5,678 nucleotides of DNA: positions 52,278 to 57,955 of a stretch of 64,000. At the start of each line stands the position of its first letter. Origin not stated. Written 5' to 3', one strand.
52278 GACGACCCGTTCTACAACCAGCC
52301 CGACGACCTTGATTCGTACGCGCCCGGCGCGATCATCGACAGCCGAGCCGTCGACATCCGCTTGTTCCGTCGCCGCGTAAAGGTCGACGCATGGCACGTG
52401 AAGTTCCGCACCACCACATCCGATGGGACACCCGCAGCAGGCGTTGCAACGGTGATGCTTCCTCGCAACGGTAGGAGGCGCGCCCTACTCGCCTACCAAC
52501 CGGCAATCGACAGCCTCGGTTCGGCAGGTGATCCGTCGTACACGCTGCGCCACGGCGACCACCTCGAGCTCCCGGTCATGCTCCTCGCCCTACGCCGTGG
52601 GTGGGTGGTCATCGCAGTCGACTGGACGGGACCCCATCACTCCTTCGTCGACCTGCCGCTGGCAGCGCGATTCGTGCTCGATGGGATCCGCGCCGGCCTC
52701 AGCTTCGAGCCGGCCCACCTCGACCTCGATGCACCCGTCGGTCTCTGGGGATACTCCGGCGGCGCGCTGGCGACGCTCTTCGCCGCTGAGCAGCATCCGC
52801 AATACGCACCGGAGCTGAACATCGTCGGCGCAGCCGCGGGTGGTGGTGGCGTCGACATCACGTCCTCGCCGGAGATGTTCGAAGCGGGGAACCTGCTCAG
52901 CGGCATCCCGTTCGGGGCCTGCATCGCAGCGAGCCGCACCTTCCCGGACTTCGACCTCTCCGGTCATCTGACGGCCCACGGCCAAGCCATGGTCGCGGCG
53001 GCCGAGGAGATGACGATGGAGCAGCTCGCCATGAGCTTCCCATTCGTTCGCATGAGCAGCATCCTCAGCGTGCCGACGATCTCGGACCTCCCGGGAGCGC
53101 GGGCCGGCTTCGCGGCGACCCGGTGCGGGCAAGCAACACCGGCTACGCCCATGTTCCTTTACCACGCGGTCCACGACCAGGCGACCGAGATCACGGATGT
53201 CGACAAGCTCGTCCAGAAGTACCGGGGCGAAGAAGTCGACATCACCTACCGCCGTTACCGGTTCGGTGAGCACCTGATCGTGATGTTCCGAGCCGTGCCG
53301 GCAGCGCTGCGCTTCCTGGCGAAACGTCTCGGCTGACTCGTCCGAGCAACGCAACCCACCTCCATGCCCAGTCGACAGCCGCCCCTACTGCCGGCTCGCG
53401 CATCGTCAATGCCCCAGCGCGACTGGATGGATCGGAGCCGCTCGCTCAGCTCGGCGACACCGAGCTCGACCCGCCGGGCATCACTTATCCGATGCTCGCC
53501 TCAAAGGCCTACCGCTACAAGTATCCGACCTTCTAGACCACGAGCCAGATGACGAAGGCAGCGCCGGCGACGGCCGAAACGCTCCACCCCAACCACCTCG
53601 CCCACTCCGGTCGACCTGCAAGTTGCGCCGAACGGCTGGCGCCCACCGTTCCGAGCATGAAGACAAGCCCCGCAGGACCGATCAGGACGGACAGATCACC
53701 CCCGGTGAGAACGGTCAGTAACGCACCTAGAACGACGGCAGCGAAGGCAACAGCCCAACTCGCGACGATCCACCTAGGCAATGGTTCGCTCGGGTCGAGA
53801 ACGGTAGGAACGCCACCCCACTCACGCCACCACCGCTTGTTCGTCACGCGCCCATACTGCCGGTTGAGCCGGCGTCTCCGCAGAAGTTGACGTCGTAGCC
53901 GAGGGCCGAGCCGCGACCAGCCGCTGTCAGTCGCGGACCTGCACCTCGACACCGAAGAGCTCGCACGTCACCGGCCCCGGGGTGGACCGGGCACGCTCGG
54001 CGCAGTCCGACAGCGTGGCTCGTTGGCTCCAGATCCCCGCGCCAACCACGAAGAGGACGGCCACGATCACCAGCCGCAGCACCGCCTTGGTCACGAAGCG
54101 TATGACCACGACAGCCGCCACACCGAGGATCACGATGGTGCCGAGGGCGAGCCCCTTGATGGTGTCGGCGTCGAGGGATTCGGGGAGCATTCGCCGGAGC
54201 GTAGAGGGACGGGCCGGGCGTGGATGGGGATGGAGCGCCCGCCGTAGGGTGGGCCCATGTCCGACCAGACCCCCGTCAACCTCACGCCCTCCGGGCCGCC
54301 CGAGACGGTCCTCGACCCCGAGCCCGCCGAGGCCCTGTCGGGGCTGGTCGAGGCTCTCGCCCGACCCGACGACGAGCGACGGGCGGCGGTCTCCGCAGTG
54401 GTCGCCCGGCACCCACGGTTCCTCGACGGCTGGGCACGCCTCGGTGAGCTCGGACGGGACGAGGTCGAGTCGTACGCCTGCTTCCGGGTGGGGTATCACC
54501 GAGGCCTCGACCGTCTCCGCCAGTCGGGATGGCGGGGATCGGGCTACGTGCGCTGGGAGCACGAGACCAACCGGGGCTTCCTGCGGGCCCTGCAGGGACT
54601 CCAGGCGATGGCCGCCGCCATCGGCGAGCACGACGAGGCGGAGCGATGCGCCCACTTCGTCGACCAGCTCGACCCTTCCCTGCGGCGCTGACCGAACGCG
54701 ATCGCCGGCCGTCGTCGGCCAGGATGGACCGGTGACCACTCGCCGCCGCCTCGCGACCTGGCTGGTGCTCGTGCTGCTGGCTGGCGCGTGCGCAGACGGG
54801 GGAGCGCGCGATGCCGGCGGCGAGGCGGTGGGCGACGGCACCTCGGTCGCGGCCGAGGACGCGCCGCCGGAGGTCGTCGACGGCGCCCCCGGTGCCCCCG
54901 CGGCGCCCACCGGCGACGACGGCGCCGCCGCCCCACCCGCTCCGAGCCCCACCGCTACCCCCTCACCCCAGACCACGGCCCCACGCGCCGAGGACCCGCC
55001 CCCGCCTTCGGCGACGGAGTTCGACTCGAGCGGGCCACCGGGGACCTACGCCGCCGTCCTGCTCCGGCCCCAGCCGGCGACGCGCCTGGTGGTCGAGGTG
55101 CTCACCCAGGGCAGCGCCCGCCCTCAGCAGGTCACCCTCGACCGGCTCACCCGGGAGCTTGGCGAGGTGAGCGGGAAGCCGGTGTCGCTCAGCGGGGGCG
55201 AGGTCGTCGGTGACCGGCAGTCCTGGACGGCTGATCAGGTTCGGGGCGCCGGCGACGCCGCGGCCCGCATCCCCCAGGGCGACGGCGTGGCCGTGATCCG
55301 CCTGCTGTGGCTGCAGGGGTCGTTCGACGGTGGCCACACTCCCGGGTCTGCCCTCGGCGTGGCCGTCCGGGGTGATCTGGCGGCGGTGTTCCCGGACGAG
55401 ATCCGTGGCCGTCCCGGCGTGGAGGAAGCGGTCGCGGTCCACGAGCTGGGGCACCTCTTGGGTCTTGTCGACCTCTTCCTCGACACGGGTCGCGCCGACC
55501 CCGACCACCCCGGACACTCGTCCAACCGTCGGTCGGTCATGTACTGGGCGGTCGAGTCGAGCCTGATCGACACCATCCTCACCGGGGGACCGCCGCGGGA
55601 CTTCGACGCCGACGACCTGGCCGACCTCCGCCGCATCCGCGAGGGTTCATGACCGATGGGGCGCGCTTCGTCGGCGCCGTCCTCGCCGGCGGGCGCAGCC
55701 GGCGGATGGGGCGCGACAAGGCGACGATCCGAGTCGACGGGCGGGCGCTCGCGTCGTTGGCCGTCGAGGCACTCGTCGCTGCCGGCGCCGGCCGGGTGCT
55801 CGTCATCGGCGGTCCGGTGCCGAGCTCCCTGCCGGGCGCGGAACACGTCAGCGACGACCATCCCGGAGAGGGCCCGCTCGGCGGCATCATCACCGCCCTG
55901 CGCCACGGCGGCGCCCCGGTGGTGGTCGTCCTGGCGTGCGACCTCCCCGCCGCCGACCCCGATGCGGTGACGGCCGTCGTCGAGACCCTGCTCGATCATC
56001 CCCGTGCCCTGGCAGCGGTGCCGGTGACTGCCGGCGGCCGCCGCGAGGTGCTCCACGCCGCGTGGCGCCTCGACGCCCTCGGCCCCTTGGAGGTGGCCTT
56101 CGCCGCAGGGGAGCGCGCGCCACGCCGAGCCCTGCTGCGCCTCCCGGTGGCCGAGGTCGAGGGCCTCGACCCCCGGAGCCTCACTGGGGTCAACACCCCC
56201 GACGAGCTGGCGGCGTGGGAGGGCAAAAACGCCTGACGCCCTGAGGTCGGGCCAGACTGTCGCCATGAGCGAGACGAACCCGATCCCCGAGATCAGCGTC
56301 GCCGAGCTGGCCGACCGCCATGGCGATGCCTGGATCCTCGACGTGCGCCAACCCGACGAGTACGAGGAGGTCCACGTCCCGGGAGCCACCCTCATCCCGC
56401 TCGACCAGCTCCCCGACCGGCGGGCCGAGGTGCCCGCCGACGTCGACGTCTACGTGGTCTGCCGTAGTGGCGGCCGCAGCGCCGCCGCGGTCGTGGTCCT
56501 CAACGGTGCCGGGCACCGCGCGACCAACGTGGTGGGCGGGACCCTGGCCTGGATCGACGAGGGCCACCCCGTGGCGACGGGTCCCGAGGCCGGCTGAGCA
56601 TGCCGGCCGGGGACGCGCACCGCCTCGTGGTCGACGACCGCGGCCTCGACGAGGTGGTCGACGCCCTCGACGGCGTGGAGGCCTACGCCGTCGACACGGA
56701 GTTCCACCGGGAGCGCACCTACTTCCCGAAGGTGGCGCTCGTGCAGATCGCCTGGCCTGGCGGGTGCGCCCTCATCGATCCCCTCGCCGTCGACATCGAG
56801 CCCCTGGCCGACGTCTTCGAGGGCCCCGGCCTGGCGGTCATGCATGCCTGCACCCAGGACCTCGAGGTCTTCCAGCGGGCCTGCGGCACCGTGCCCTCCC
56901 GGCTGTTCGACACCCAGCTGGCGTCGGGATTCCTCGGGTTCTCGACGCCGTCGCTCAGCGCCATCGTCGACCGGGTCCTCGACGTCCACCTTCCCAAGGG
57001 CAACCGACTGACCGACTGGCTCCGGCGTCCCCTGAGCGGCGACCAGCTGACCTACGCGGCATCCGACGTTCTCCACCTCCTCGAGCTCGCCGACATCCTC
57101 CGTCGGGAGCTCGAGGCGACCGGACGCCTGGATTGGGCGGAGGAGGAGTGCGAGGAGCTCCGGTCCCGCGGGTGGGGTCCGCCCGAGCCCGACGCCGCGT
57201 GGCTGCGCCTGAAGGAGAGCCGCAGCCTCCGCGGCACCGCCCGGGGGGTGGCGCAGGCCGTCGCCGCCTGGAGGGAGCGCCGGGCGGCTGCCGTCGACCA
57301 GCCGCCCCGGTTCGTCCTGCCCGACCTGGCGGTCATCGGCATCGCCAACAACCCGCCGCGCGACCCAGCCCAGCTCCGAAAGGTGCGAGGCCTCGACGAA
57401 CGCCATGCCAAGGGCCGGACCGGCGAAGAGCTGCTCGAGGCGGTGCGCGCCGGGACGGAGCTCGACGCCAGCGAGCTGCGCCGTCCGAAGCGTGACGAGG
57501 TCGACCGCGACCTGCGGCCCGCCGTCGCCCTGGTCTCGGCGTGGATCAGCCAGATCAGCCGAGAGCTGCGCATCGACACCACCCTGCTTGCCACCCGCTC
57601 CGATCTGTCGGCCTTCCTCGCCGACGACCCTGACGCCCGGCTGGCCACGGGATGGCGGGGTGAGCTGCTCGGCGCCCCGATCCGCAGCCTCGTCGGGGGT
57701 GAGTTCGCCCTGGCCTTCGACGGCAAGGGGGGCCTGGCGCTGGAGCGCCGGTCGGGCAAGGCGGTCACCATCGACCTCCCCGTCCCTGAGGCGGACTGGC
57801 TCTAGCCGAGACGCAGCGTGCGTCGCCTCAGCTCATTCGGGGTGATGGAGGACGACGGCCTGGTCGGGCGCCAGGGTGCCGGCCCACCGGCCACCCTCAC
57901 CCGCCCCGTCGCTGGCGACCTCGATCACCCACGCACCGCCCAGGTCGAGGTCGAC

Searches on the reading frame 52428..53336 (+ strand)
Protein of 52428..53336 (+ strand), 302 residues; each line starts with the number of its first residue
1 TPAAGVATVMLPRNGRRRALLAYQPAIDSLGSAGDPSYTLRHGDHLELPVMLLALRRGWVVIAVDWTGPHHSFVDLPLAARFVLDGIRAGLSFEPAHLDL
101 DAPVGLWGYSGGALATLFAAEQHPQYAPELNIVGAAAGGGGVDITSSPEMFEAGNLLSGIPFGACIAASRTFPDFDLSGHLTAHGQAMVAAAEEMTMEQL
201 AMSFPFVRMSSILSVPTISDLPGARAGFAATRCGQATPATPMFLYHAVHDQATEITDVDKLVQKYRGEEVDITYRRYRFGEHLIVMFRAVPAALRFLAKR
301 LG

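Call 47: search_protein_families(library=pfam, proteins=[window:52428-53336:+], max_evalue=0.001)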
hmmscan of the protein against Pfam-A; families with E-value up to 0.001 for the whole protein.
window:52428-53336:+ (302 aa): 1 family
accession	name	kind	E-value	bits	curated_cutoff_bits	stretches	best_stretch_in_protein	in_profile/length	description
PF03583.20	LIP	-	7.3e-42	144.1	23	1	48-301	16-278/286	Secretory lipase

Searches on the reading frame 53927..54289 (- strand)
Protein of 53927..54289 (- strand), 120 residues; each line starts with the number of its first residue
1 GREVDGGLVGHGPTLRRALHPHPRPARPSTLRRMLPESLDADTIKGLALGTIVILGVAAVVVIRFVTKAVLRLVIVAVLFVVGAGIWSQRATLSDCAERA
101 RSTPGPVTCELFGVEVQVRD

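Call 47: search_protein_families(library=pfam, proteins=[window:53927-54289:-], max_evalue=0.001)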
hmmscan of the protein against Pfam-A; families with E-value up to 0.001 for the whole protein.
window:53927-54289:- (120 aa): 0 families

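Call 81: search_protein_families(library=pfam, proteins=[window:53927-54289:-], max_evalue=1)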
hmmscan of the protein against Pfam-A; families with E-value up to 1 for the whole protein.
window:53927-54289:- (120 aa): 3 families
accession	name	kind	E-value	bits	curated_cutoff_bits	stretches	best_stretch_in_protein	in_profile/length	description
PF24368.1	DUF7524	-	0.043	14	27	1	20-81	120-178/182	Family of unknown function (DUF7524)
PF13567.11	DUF4131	-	0.043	13.9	31.6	1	46-99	7-61/165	Domain of unknown function (DUF4131)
PF09844.14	DUF2071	-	0.2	11.7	27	1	26-64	14-52/212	Uncharacterized conserved protein (COG2071)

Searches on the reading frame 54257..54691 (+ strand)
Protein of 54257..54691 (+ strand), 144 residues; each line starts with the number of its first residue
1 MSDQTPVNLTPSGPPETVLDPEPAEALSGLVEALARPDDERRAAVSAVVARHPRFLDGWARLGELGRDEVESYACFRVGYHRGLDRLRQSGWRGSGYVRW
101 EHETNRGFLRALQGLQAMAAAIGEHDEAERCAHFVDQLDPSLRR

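Call 47: search_protein_families(library=pfam, proteins=[window:54257-54691:+], max_evalue=0.001)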
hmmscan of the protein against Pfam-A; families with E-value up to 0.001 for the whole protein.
window:54257-54691:+ (144 aa): 1 family
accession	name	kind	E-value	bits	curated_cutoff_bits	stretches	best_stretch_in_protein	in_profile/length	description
PF11349.13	DUF3151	-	3.5e-35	121.3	28.4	1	42-141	26-123/127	Protein of unknown function (DUF3151)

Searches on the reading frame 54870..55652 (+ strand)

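Call 47: search_protein_families(library=pfam, proteins=[window:54870-55652:+], max_evalue=0.001)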
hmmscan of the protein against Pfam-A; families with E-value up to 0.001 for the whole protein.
window:54870-55652:+ (260 aa): 0 families

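Call 81: search_protein_families(library=pfam, proteins=[window:54870-55652:+], max_evalue=1)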
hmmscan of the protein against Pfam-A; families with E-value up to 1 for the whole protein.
window:54870-55652:+ (260 aa): 1 family
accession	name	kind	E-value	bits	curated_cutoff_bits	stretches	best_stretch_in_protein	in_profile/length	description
PF00413.30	Peptidase_M10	-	0.03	14.6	24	1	186-226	109-134/159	Matrixin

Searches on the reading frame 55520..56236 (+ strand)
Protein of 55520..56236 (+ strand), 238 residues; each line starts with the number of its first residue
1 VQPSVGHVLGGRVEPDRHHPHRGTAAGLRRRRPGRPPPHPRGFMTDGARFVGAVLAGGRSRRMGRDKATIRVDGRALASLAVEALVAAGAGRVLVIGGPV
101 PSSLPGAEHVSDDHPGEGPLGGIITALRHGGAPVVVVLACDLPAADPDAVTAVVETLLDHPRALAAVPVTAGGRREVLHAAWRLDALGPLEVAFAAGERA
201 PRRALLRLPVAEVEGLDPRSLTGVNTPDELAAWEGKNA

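Call 47: search_protein_families(library=pfam, proteins=[window:55520-56236:+], max_evalue=0.001)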
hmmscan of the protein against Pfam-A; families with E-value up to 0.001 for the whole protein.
window:55520-56236:+ (238 aa): 1 family
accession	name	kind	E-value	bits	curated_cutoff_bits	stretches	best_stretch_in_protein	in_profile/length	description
PF12804.13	NTP_transf_3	-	1.1e-29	104.1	27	1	52-204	1-153/160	MobA-like NTP transferase domain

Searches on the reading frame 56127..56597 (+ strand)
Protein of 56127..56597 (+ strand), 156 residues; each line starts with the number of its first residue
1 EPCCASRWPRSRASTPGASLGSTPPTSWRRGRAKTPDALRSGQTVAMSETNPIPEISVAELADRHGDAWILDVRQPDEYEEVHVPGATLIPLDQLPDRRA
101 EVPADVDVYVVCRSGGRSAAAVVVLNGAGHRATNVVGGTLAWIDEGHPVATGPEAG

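Call 81: search_protein_families(library=pfam, proteins=[window:56127-56597:+], max_evalue=1)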
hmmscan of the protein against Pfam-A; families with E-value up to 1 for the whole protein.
window:56127-56597:+ (156 aa): 1 family
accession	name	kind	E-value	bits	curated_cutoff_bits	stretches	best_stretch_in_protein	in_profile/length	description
PF00581.25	Rhodanese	-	6.9e-15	55.8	22.2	1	58-144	2-101/102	Rhodanese-like domain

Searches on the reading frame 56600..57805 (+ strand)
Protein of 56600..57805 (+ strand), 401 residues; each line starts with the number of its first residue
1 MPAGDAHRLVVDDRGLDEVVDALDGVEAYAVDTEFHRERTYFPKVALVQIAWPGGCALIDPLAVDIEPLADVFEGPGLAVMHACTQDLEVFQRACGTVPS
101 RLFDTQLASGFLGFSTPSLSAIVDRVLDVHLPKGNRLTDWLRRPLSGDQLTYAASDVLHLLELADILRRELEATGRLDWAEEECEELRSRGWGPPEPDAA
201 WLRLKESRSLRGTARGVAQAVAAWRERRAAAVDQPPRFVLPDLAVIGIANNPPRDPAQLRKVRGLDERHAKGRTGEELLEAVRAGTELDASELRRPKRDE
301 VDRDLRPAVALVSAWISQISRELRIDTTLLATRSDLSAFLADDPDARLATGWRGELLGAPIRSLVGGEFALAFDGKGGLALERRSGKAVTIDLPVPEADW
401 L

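Call 47: search_protein_families(library=pfam, proteins=[window:56600-57805:+], max_evalue=0.001)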
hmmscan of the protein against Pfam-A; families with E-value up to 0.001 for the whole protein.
window:56600-57805:+ (401 aa): 2 families
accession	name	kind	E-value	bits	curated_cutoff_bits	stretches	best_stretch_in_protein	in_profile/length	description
PF01612.26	DNA_pol_A_exo1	-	4.4e-33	115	23.6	1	10-172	4-173/173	3'-5' exonuclease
PF00570.28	HRDC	-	2.4e-13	50.2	23.8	1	216-282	3-68/68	HRDC domain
